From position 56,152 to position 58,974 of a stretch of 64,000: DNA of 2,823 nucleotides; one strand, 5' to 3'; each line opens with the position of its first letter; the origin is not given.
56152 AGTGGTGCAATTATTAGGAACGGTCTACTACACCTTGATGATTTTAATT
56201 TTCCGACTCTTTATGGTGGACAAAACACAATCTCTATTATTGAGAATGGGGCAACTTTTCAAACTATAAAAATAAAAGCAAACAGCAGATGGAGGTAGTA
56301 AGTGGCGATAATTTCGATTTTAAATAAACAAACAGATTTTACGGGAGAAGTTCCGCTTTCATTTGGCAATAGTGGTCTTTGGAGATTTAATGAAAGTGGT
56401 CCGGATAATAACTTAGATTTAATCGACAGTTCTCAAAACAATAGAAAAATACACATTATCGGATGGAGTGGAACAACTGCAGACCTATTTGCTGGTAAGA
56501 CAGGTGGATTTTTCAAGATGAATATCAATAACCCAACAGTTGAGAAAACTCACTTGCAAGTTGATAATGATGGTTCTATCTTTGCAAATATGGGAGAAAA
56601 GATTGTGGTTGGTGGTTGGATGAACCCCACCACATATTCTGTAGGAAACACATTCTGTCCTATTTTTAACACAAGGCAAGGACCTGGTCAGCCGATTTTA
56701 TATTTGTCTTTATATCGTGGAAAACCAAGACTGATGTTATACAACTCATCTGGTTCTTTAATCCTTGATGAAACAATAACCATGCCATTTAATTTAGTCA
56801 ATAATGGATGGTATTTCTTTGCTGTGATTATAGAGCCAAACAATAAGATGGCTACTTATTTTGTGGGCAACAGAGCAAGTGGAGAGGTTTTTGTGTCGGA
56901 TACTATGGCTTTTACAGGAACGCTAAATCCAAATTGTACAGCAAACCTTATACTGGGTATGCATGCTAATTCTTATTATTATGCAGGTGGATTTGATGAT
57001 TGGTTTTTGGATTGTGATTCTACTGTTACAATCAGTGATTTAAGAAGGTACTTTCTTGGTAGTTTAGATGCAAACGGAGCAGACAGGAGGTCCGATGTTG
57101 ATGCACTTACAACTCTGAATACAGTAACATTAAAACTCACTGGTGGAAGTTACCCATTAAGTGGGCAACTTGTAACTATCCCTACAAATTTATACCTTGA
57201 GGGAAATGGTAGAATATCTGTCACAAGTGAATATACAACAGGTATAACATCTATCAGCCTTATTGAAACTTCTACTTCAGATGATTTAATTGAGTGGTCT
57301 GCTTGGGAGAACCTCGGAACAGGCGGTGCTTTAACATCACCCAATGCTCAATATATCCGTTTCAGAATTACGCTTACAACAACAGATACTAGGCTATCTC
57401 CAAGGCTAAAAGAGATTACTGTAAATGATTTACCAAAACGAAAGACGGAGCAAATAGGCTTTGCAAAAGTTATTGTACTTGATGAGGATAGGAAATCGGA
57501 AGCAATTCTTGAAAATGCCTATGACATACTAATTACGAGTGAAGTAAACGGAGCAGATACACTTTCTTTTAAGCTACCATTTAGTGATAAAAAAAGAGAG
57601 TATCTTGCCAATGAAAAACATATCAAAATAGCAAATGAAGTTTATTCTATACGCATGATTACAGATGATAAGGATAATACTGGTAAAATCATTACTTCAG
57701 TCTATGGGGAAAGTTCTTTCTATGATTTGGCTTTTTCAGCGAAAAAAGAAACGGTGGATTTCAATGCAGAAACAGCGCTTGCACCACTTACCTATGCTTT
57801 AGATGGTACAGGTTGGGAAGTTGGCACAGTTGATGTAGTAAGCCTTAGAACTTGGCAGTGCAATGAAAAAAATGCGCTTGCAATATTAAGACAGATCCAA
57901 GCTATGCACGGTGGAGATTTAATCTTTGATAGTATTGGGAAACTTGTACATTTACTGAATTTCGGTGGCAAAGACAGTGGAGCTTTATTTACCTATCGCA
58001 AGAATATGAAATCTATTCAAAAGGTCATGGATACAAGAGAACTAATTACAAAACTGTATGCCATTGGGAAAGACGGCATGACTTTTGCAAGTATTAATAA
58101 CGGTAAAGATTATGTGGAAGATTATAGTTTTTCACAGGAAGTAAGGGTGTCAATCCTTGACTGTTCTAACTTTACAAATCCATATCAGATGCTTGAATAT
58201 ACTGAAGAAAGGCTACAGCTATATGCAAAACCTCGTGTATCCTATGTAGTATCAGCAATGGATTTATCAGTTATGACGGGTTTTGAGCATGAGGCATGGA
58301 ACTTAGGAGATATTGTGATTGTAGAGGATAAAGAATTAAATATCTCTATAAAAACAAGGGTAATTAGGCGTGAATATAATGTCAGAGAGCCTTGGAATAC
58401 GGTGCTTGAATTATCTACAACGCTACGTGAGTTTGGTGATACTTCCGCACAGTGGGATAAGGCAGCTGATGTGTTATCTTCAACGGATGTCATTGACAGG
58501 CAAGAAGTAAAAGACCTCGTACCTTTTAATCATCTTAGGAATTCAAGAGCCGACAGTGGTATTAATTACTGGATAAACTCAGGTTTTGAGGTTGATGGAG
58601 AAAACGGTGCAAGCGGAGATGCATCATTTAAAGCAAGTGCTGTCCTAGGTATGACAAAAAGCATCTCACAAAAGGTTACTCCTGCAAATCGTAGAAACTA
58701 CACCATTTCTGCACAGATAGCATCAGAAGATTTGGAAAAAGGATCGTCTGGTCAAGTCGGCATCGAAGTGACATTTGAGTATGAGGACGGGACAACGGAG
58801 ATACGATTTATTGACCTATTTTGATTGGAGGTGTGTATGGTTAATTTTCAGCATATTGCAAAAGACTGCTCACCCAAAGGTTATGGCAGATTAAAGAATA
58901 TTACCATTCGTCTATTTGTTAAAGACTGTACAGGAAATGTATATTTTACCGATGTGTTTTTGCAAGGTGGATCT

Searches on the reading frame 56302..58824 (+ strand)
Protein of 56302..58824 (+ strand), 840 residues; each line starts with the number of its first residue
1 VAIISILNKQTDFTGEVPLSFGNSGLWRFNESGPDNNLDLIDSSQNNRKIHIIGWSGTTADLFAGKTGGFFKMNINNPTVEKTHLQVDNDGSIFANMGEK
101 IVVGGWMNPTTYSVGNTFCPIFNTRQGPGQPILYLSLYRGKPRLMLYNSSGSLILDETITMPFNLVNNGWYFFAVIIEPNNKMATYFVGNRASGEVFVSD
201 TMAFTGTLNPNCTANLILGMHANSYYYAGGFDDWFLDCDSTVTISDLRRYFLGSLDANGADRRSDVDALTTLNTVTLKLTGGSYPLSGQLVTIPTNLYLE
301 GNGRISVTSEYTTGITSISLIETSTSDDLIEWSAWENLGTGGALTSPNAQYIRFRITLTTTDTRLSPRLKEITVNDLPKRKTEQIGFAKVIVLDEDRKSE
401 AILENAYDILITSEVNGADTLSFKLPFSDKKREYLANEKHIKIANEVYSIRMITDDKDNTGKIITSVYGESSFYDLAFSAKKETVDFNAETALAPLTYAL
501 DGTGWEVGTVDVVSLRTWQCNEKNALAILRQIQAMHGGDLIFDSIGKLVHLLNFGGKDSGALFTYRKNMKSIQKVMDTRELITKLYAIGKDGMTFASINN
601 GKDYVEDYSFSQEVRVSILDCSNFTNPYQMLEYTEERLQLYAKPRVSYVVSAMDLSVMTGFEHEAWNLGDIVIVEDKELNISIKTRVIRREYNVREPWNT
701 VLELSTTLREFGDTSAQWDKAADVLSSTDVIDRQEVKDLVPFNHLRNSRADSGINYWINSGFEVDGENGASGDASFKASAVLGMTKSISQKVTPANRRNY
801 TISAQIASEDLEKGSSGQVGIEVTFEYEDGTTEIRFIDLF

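Call 71: search_protein_families(library=phrogs, proteins=[window:56302-58824:+], max_evalue=0.00001)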
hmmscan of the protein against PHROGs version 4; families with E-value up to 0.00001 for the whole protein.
window:56302-58824:+ (840 aa): 24 families
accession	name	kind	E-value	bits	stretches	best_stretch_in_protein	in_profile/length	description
phrog_3475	-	tail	0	1087.2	1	1-839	1-841/841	minor tail protein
phrog_22322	-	tail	7.5e-99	332.8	1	388-838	10-494/562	tail protein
phrog_36443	-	unknown function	1.9e-40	139.7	1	394-729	6-364/1238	-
phrog_12312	-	head and packaging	2e-38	133.3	1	392-701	5-350/784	virion structural protein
phrog_18110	-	unknown function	3.6e-37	129.1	1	392-717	3-325/567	-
phrog_1067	-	head and packaging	3.3e-35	122.8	1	400-736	23-372/991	minor head protein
phrog_5555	-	tail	1.6e-28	100.6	1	401-731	19-358/788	tail protein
phrog_4311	-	head and packaging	6.4e-24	85.4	2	563-721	187-354/651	minor head protein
phrog_6211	-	tail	3.6e-21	75.8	1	396-610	26-256/1168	minor tail protein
phrog_4798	-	tail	2.2e-17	63.6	1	433-700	94-374/796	tail protein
phrog_26466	-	unknown function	1.5e-16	59.7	1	454-691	84-351/2337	-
phrog_1330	-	tail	1.8e-15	56.9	1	403-718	24-370/1361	tail protein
phrog_7142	-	tail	2.3e-15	57.2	1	401-704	19-329/622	tail protein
phrog_2270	-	unknown function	9.3e-14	52.2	1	401-704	17-327/637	-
phrog_1775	-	head and packaging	6e-13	48.2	1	486-678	110-323/1609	minor head protein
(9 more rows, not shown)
